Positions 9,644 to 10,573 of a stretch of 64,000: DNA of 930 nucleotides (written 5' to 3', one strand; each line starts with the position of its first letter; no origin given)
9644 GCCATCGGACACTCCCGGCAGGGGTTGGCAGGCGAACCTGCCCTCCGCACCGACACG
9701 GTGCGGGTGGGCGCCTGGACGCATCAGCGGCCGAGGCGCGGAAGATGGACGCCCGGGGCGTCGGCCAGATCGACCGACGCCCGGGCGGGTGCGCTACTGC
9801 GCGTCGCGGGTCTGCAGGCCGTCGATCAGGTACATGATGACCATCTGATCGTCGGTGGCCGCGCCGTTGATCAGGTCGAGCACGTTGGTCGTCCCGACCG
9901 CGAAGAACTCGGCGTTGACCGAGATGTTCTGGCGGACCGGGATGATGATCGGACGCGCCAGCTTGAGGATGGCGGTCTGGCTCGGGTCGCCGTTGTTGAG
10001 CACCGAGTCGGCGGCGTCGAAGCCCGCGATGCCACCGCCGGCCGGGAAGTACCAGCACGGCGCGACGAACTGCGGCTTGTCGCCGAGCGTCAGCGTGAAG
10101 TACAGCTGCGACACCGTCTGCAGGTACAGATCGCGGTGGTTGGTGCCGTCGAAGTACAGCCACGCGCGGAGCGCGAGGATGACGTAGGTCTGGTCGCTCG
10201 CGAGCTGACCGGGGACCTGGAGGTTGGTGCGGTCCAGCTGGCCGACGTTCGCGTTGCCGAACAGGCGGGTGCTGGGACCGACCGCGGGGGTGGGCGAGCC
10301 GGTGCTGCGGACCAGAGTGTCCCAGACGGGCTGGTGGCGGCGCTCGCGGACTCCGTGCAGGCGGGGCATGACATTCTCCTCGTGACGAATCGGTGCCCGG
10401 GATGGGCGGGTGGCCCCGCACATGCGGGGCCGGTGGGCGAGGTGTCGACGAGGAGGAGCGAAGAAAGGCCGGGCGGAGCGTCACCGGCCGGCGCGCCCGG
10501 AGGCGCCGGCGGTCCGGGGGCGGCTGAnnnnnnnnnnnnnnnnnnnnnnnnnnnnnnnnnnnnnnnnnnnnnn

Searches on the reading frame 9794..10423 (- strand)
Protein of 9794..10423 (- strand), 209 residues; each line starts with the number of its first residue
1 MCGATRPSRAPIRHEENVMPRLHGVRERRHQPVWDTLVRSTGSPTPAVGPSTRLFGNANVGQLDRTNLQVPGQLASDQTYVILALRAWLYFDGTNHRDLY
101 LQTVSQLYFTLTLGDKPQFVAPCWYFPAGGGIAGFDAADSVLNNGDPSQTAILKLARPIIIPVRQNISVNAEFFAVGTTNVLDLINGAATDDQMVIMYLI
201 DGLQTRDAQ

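Call 13: search_protein_families(library=pfam, max_evalue=0.01, proteins=[window:9794-10423:-])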
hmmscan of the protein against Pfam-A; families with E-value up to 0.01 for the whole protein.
window:9794-10423:- (209 aa): 0 families

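Call 22: search_protein_families(library=phrogs, max_evalue=0.01, proteins=[window:9794-10423:-])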
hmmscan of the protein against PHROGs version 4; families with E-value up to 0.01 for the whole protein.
window:9794-10423:- (209 aa): 0 families

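Call 74: search_solved_structures(query=A5, max_evalue=10, show_alignments=0)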
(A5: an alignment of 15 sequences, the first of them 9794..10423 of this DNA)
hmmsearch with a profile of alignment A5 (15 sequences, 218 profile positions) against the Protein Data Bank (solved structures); distinct sequences matched with E-value up to 10: 3.
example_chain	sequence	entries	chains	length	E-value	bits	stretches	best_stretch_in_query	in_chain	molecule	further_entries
8j74_A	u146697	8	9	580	1.1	11.8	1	64-136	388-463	High affinity choline transporter 1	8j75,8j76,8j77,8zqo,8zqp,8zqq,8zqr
7cu3_B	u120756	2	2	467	1.2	11.8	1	7-60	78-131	Transmembrane protein FAM155A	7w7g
9bfi_A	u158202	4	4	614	1.2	11.7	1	64-136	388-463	High affinity choline transporter 1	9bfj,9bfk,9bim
